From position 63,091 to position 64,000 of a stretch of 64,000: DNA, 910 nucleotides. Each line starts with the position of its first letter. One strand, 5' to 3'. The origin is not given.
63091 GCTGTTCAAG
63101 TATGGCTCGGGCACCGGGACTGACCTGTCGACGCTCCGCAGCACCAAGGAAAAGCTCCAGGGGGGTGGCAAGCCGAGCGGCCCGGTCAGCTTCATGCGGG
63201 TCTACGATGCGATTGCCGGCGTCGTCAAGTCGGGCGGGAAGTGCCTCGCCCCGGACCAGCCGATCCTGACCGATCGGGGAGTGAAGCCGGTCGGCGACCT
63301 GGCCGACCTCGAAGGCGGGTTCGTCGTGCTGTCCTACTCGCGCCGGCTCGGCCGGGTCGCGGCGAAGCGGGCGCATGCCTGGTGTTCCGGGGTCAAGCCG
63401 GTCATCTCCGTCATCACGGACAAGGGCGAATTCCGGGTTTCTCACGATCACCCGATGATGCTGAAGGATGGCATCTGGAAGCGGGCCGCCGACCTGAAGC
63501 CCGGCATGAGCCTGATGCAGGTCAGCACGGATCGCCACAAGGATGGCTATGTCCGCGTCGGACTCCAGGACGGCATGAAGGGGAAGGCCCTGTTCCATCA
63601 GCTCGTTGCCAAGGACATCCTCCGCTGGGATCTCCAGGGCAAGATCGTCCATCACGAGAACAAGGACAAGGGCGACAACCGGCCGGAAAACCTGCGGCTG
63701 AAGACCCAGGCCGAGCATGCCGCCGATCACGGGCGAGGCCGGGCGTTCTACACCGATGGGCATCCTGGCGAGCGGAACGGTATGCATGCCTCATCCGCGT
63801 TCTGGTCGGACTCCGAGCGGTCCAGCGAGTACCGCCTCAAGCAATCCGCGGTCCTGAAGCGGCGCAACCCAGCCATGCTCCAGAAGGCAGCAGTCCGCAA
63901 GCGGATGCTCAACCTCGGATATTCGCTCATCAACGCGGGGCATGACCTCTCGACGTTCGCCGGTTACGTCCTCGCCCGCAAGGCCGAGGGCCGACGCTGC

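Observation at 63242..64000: HNH-type intein splitting the class II ribonucleotide reductase at the conserved KSGGK / TRR loop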

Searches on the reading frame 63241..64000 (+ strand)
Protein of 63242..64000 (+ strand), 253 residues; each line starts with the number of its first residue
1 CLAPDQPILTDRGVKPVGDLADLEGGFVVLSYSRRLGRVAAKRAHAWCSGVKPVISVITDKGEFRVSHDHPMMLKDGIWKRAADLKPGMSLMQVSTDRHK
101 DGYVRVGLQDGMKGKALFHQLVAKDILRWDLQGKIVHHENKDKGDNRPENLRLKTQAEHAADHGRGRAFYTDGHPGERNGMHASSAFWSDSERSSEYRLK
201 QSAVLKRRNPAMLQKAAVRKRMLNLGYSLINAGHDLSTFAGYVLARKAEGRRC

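Call 6: search_protein_families(library=pfam, proteins=[window:63242-64000:+], max_evalue=0.1)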
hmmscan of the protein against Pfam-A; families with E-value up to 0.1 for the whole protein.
window:63242-64000:+ (253 aa): 1 family
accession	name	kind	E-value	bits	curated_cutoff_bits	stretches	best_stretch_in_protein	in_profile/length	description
PF13392.12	HNH_3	-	1.3e-09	37.9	24.8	1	129-160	15-45/46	HNH endonuclease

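Call 7: search_protein_families(library=ncbifam, proteins=[window:63242-64000:+], max_evalue=0.1)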
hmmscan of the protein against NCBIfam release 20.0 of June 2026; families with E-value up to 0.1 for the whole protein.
window:63242-64000:+ (253 aa): 4 families
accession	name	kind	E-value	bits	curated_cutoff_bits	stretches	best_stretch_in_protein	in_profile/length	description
NF052663.1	RtcB_rel_intein2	exception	3.7e-13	49.2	1050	1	11-163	89-246/626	intein-containing RctB family protein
TIGR01445.1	intein_Nterm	domain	1.2e-05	26.2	24.5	1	1-73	1-82/83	intein N-terminal splicing region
NF005852.0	PRK07773.1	equivalog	0.00085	17.7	780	1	1-91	398-490/886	replicative DNA helicase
NF006207.0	PRK08332.1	equivalog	0.089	9.9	2400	0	42-92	936-986/1684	vitamin B12-dependent ribonucleotide reductase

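Call 23: search_dna_similar(query=window:63242-64000:+, collection=phages, mode=protein, max_evalue=0.001, max_rows=30)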
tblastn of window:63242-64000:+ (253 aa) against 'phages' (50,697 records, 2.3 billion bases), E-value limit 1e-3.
Records with a match: 14; places in all: 14; records where one place covers at least 80% of the query: 0.
Best place of each record, by identity: <60% 14.
By first word of the organism name: Pseudomonas 5; Bacillus 4; Haloarcula 2; Ralstonia 1; Streptococcus 1; Rhodobacter 1.
By host as written in the record: Bacillus subtilis W-23-S(r); Bacillus licheniformis ATCC 9945a 2; Halorubrum sp. 2; Bacillus thuringiensis 2; Pseudomonas aeruginosa strain PAO9505 2; Pseudomonas aeruginosa 2; Ralstonia sp. RS3/1-1 1; Streptococcus agalactiae 1; Rhodobacter capsulatus YW1 1; and 1 more.
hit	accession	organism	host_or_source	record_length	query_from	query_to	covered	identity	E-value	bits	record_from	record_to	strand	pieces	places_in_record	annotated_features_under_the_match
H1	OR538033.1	Ralstonia phage C22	Ralstonia sp. RS3/1-1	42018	21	181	64%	31.8%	3e-6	54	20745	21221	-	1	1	hypothetical protein (x2)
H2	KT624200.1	Bacillus phage SP-15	Bacillus subtilis W-23-S(r); Bacillus ...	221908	27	165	55%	29.1%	6e-9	62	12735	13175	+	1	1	hypothetical protein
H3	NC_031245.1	Bacillus phage SP-15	Bacillus subtilis W-23-S(r); Bacillus ...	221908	27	165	55%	29.1%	6e-9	62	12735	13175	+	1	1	hypothetical protein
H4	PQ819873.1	Streptococcus phage vB_SagM-GXN1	Streptococcus agalactiae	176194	51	169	47%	28.9%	5e-5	50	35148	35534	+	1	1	none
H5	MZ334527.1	Haloarcula tailed virus 3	Halorubrum sp.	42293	55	167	45%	29.6%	9e-4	46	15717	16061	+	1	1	HNH endonuclease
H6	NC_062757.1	Haloarcula tailed virus 3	Halorubrum sp.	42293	55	167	45%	29.6%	9e-4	46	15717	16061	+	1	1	HNH endonuclease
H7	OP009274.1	Rhodobacter phage RcKickapoo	Rhodobacter capsulatus YW1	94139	64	163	40%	32.4%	9e-6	52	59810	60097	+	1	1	DNA polymerase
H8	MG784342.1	Bacillus phage Carmen17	Bacillus thuringiensis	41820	119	173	22%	47.4%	3e-4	47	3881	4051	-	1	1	HNH endonuclease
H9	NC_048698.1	Bacillus phage Carmen17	Bacillus thuringiensis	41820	119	173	22%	47.4%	3e-4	47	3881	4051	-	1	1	HNH endonuclease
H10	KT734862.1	Pseudomonas phage PAE1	Pseudomonas aeruginosa strain PAO9505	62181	119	166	19%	53.1%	6e-5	50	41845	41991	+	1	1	putative HNH endonuclease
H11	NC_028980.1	Pseudomonas phage PAE1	Pseudomonas aeruginosa strain PAO9505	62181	119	166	19%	53.1%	6e-5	50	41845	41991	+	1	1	HNH endonuclease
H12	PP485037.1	Pseudomonas phage BILI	Pseudomonas aeruginosa PAO-1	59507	119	163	18%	52.2%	5e-4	47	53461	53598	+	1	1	HNH endonuclease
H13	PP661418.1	Pseudomonas phage Jack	Pseudomonas aeruginosa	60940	119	163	18%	52.2%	5e-4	47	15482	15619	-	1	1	hypothetical protein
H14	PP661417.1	Pseudomonas phage Bella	Pseudomonas aeruginosa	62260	119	163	18%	52.2%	5e-4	47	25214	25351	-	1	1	hypothetical protein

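Call 85: search_protein_families(library=pfam, proteins=[window:63241-63942:+], max_evalue=0.01)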
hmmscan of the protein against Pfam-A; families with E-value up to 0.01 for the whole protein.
window:63241-63942:+ (234 aa): 0 families

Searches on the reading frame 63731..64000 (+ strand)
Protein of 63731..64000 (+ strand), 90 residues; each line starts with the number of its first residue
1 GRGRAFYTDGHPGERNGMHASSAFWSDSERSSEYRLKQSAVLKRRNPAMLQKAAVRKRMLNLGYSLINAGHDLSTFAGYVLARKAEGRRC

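Call 86: search_protein_families(library=pfam, proteins=[window:63731-64000:+], max_evalue=10)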
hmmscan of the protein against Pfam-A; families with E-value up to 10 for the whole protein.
window:63731-64000:+ (90 aa): 0 families
